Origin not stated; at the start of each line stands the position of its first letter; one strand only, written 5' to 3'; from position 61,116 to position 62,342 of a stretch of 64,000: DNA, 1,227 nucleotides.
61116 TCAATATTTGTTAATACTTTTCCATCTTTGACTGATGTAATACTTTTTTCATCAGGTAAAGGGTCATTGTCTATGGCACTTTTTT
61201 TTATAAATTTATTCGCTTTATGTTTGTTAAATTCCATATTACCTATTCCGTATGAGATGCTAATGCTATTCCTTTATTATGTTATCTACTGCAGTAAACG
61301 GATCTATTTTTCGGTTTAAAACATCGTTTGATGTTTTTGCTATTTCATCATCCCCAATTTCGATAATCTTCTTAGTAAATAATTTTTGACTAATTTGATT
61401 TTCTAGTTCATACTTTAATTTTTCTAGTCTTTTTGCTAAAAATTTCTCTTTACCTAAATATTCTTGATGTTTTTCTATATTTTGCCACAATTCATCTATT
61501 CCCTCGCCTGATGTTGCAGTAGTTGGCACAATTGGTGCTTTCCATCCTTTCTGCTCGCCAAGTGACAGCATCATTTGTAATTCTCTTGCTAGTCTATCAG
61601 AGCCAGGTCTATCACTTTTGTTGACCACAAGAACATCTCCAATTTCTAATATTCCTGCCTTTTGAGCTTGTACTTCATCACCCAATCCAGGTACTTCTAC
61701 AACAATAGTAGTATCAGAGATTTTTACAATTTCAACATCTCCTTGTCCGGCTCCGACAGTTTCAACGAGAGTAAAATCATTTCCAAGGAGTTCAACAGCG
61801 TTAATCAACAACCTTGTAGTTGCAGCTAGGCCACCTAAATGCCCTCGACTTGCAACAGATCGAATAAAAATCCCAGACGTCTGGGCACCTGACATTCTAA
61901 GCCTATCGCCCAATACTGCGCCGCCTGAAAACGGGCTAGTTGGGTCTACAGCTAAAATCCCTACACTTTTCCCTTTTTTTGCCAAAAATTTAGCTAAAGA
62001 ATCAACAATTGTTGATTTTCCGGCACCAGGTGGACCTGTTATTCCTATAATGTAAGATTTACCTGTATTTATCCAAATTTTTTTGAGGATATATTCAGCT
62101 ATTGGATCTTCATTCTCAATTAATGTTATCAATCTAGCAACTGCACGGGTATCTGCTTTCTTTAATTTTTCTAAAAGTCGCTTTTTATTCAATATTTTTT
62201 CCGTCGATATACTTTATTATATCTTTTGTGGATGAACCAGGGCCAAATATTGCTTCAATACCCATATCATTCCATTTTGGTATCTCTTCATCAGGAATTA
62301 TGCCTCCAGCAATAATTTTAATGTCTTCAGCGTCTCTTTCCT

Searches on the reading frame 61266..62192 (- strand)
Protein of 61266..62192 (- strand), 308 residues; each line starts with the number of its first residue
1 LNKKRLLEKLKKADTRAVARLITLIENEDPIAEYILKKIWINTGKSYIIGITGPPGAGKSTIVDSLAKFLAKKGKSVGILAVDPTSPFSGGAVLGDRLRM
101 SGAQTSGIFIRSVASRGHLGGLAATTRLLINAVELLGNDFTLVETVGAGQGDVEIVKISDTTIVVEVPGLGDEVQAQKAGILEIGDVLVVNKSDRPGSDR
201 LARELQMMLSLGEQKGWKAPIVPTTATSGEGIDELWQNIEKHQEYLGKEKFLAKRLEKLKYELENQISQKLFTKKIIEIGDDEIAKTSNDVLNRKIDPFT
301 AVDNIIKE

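Call 49: search_protein_families(library=pfam, proteins=[window:61266-62192:-])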
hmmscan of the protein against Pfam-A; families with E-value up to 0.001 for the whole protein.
window:61266-62192:- (308 aa): 13 families
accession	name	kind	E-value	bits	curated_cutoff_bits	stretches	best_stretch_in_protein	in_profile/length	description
PF03308.22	MeaB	-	7e-84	281.5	23.1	1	19-274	2-267/273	Methylmalonyl Co-A mutase-associated GTPase MeaB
PF00009.33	GTP_EFTU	-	2.9e-06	27.4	26.5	0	184-242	122-185/188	Elongation factor Tu GTP binding domain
PF03029.23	ATP_bind_1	-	2.6e-05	24.6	27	1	51-85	1-35/240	Conserved hypothetical ATP binding protein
PF02492.25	cobW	-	4.8e-05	23.4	20.7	0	48-81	2-34/180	CobW/HypB/UreG, nucleotide-binding domain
PF03266.21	NTPase_1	-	7.7e-05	23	23.9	1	49-78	2-31/168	NTPase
PF13401.12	AAA_22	-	0.0003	21.5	27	0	47-107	6-64/130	AAA domain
PF13555.12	AAA_29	-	0.00031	20.9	27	1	50-71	26-47/61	P-loop containing region of AAA domain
PF13604.12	AAA_30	-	0.00038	20.7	27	1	47-82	19-54/191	AAA domain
PF13238.12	AAA_18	-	0.00045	21.1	29.4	0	49-70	1-22/128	AAA domain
PF24883.2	NPHP3_N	-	0.00057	20.6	24.8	0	39-79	14-55/164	Nephrocystin 3, N-terminal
PF07693.20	KAP_NTPase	-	0.00074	19.3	20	0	29-84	2-58/293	KAP family P-loop domain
PF00448.28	SRP54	-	0.0008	19.5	22.7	0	48-84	3-39/196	SRP54-type protein, GTPase domain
PF01656.29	CbiA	-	0.00091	19.6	25.4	0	56-132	9-54/125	CobQ/CobB/MinD/ParA nucleotide binding domain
